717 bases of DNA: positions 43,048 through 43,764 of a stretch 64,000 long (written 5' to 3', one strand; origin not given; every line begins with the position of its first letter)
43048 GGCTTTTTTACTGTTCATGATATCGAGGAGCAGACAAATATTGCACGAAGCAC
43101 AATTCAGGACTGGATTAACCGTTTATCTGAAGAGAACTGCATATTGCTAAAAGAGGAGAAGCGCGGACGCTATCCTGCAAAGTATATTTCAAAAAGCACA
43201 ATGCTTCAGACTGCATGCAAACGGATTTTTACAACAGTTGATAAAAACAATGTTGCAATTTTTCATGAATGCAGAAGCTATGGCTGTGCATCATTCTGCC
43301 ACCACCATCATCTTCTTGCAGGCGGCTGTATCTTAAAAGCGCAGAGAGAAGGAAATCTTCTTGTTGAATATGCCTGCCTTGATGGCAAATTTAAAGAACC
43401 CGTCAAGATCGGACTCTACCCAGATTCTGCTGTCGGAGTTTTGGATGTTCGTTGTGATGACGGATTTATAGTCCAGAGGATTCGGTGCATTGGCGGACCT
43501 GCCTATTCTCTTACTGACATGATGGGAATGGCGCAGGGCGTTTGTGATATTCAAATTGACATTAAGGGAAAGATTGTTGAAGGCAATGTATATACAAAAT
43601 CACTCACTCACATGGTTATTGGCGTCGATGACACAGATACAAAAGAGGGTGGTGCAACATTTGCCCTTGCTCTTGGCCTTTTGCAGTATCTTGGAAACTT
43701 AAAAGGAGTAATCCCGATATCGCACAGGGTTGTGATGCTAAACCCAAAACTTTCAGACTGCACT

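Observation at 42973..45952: wHTH + Cys/His domain + TiaS-kinase-domain-like protein translationally coupled to a stand-alone condensation-type enzyme (and a HEAT protein), inside the ACT-hom operon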

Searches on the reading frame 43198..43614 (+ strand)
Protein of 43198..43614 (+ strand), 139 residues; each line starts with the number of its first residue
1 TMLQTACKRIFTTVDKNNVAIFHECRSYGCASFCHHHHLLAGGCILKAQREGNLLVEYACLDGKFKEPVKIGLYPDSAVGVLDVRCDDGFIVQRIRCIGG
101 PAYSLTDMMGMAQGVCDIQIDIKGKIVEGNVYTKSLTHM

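Call 74: predict_structure(alignment_id=A3)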
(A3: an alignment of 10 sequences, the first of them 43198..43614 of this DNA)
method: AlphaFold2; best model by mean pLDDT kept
length: 139 residues; sequences in the alignment: 10
mean_pLDDT: 83.1   pTM: 0.78
mean pLDDT of the five models: 83.1, 82.4, 80.4, 65.8, 64.3
residues with pLDDT >= 90: 43; 70-90: 78; 50-70: 13; < 50: 5
segments of 3 or more residues with pLDDT < 50: none
pLDDT, mean of each block of 10 residues (from residue 1): 71 91 88 85 90 92 78 84 89 84 64 87 85 76
secondary structure, 60 per line:
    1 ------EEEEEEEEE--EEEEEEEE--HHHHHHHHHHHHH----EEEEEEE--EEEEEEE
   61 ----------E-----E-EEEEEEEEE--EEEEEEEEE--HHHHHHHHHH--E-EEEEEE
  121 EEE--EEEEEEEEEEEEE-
elements in order: E7-15 E18-25 H28-40 E45-51 E54-60 E79-87 E90-98 H101-110 E115-123 E126-138

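Call 76: fold_search(model_id=the predicted structure, library=pdb)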
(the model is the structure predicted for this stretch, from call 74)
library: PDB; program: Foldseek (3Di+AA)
matches with E <= 10: 674; with E <= 0.001: 0
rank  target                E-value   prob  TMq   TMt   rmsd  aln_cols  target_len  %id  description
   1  1mz5                  2.7e-02  0.25  0.21  0.07  16.3       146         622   10  Trypanosoma rangeli sialidase (released 2002-10-16)
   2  1ms8_A                3.7e-02  0.23  0.21  0.07  15.8       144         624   10  Triclinic form of Trypanosoma cruzi trans-sialidase, in complex with 3-deoxy-2,3-dehydro-N-acetylneuraminic acid (DANA (released 2003-03-25)
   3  5bq9_B                7.3e-02  0.60  0.34  0.15   8.7       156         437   12  Crystal structure of uncharacterized protein lpg1496 Legionella pneumophila subsp. pneumophila (released 2015-06-10)
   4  4fxu_A                7.8e-02  0.23  0.25  0.19  13.7       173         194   10  Crystallographic structure of trimeric riboflavin synthase from Brucella abortus (released 2014-03-12)
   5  3gla_B                9.7e-02  0.16  0.18  0.23  12.2       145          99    9  Crystal Structure of the hspA from Xanthomonas axonopodis (released 2009-03-24)
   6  6e52_B                1.2e-01  0.54  0.24  0.16   5.4        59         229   12  Chimeric structure of Saccharomyces cerevisiae GCN4 leucine zipper fused to Staphylococcus aureus AgrC cytoplasmic his (released 2019-02-27)
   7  3gt6_B                1.2e-01  0.12  0.16  0.21  13.1       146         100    9  Crystal Structure of the hspA from Xanthomonas axonopodis (released 2011-02-16)
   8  9c7o_A                1.3e-01  0.95  0.32  0.50   3.8        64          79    9  Crystal Structure of the Maize R ACT-like Domain (released 2025-10-08)
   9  4bxi                  1.5e-01  0.84  0.27  0.26   5.0        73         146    8  Crystal structure of ATP binding domain of AgrC from Staphylococcus aureus (released 2014-06-04)
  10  9c7n_B                1.6e-01  0.96  0.30  0.46   3.5        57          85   14  Crystal Structure of the GL3 ACT-like Domain (released 2025-10-08)
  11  9c7n_D                1.7e-01  0.96  0.31  0.50   3.4        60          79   13  Crystal Structure of the GL3 ACT-like Domain (released 2025-10-08)
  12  2ab5_B                1.8e-01  0.08  0.20  0.13  17.7       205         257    6  bI3 LAGLIDADG Maturase (released 2005-08-30)
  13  3f56_C                2.3e-01  0.14  0.24  0.17  12.6       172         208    8  The structure of a previously undetected carboxysome shell protein: CsoS1D from Prochlorococcus marinus MED4 (released 2009-06-16)
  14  5n7l                  2.4e-01  0.84  0.30  0.48   4.4        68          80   12  Crystal structure of the periplasmic domain of XcpY, tI crystal form. (released 2018-03-14)
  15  3f56_E                2.7e-01  0.12  0.23  0.17  16.0       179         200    9  The structure of a previously undetected carboxysome shell protein: CsoS1D from Prochlorococcus marinus MED4 (released 2009-06-16)
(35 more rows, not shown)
